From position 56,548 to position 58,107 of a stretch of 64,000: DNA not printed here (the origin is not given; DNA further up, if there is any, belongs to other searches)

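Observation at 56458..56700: Near-consensus sigma-54 promoter in the divergent region, with the predicted TSS coinciding with the downstream ATG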

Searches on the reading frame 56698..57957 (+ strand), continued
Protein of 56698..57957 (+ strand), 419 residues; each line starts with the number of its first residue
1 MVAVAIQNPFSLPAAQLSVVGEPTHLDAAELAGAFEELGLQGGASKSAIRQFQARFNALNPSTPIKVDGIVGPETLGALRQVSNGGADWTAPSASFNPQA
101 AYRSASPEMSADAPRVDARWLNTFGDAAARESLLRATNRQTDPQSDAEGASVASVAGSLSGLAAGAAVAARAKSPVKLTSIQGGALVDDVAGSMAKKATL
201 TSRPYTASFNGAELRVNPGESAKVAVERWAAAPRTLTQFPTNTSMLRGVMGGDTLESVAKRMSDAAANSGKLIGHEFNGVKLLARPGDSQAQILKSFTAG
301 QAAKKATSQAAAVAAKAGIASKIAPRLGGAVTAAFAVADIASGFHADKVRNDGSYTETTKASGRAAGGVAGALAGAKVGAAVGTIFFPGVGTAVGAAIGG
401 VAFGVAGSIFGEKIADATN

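Call 60: search_protein_families(library=pfam, proteins=[P0039, P0040, P0041], max_evalue=0.05)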
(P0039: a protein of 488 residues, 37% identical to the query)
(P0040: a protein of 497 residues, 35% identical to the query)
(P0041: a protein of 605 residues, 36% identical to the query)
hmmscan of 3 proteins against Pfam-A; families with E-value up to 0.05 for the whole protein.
P0039 (488 aa): 2 families
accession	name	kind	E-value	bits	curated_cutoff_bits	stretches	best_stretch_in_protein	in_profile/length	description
PF09374.15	PG_binding_3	-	0.0039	17.8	24.6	1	58-102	3-42/76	Predicted Peptidoglycan domain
PF13607.11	Succ_CoA_lig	-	0.037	14.2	27.4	0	240-276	19-55/138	Succinyl-CoA ligase like flavodoxin domain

P0040 (497 aa): 1 family
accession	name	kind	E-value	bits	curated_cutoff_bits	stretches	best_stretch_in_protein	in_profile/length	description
PF13488.11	Gly-zipper_Omp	-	4.5e-05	23.7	25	1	452-495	2-44/46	Glycine zipper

P0041 (605 aa): 1 family
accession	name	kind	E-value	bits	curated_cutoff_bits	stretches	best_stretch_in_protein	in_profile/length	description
PF09374.15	PG_binding_3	-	0.0023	18.5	24.6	1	72-95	14-37/76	Predicted Peptidoglycan domain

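Call 83: predict_structure(alignment_id=A1)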
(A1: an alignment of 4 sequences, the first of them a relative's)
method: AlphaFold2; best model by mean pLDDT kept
length: 419 residues; sequences in the alignment: 4
mean_pLDDT: 48.1   pTM: 0.23
mean pLDDT of the five models: 48.1, 47.6, 46.6, 43.3, 42.6
residues with pLDDT >= 90: 0; 70-90: 57; 50-70: 113; < 50: 249
segments of 3 or more residues with pLDDT < 50: 1-26, 86-185, 233-253, 306-355, 378-407, 410-419
pLDDT, mean of each block of 10 residues (from residue 1): 30 26 42 55 61 73 78 69 51 41 31 35 43 43 30 26 26 24 48 74 65 72 74 40 32 57 63 54 66 64 49 37 35 43 41 47 52 48 45 44 48 37
secondary structure, 60 per line:
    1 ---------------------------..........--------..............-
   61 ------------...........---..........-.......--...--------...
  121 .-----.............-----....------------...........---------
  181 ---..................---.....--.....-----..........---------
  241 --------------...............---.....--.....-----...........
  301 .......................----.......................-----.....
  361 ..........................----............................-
elements in order: H28-37 H46-59 H73-83 H87-96 H98-104 H118-121 H127-139 H145-148 H161-171 H184-201 E205-209 E212-216 H222-231 H255-269 E273-277 E280-284 H290-323 H328-350 H356-386 H391-418

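Call 89: search_protein_families(library=pfam, proteins=[L009:3-1295:+, L010:893-2665:+, L010:3-896:+, L010:2723-3175:-, L010:3172-3714:-, L007:3699-4808:-, L007:2837-3673:-, L007:779-1117:+, L007:6717-7319:+, L007:7416-8642:+], max_evalue=0.001)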
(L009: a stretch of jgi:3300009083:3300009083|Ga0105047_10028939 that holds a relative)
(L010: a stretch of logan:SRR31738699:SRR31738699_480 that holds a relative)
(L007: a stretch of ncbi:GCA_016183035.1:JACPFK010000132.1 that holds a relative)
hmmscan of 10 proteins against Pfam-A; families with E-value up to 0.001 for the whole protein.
L009:3-1295:+ (430 aa): 2 families
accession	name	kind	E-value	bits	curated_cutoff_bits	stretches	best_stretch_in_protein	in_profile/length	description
PF00999.27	Na_H_Exchanger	-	3.2e-25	89.2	26.2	1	1-138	228-374/375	Sodium/hydrogen exchanger, transmembrane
PF02080.26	TrkA_C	-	4.7e-16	58.9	27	1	360-429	2-70/71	TrkA-C domain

L010:893-2665:+ (590 aa): 0 families

L010:3-896:+ (297 aa): 0 families

L010:2723-3175:- (150 aa): 0 families

L010:3172-3714:- (180 aa): 0 families

L007:3699-4808:- (369 aa): 1 family
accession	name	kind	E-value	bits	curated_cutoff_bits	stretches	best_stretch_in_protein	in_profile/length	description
PF04212.24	MIT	-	2.7e-05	24.6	30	0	192-226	3-37/66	MIT (microtubule interacting and transport) domain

L007:2837-3673:- (278 aa): 0 families

L007:779-1117:+ (112 aa): 0 families

L007:6717-7319:+ (200 aa): 1 family
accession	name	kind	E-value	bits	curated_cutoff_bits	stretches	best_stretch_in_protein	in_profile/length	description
PF07883.17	Cupin_2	-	1.2e-06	28.6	27.2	1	108-177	3-67/70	Cupin domain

L007:7416-8642:+ (408 aa): 0 families
